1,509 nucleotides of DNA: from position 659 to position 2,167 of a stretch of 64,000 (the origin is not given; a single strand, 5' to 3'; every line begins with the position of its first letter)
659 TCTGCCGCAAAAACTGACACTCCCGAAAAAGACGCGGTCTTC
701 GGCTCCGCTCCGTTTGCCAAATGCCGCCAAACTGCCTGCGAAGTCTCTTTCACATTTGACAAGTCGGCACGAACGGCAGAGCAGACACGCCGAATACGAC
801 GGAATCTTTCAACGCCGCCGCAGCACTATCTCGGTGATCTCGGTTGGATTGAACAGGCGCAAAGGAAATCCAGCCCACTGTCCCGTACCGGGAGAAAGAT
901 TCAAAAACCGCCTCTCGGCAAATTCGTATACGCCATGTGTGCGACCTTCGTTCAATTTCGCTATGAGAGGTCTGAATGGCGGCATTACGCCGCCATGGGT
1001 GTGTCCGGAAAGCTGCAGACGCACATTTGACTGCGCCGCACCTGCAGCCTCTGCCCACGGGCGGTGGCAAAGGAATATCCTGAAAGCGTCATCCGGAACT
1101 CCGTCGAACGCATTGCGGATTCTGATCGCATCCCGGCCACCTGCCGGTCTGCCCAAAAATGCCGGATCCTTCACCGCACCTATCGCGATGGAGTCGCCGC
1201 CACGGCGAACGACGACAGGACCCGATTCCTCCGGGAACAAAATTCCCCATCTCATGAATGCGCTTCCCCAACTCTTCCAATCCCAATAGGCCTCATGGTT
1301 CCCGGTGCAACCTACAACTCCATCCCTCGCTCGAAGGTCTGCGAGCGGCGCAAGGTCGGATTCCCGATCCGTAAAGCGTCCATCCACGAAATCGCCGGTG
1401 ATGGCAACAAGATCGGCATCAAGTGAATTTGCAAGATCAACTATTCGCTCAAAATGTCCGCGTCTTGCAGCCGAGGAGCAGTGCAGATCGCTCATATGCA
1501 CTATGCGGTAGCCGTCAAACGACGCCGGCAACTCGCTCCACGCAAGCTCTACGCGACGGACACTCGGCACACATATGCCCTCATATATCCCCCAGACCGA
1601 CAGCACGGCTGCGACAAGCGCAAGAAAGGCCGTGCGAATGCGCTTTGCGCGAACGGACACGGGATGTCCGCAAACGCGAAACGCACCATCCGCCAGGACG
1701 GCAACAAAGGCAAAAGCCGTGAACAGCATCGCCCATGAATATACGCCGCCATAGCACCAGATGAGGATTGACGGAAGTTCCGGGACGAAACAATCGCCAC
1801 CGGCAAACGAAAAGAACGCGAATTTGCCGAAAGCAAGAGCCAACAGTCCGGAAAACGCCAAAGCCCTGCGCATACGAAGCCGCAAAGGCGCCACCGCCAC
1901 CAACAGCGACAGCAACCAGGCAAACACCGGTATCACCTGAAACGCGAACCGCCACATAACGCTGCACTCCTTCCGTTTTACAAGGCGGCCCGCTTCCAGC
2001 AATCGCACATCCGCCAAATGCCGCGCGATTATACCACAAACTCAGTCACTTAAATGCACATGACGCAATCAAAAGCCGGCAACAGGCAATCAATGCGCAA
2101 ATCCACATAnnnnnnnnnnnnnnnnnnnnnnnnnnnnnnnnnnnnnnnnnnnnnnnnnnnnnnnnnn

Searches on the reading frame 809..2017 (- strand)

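Call 81: search_protein_families(library=pfam, proteins=[window:809-2017:-], max_evalue=0.001)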
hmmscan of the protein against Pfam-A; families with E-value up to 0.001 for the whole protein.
window:809-2017:- (402 aa): 2 families
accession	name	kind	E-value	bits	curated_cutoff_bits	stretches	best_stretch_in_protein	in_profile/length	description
PF00149.33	Metallophos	-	9.1e-14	52.8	21.5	1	171-342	2-190/191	Calcineurin-like phosphoesterase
PF12850.12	Metallophos_2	-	4.2e-05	24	27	1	171-341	2-117/154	Calcineurin-like phosphoesterase superfamily domain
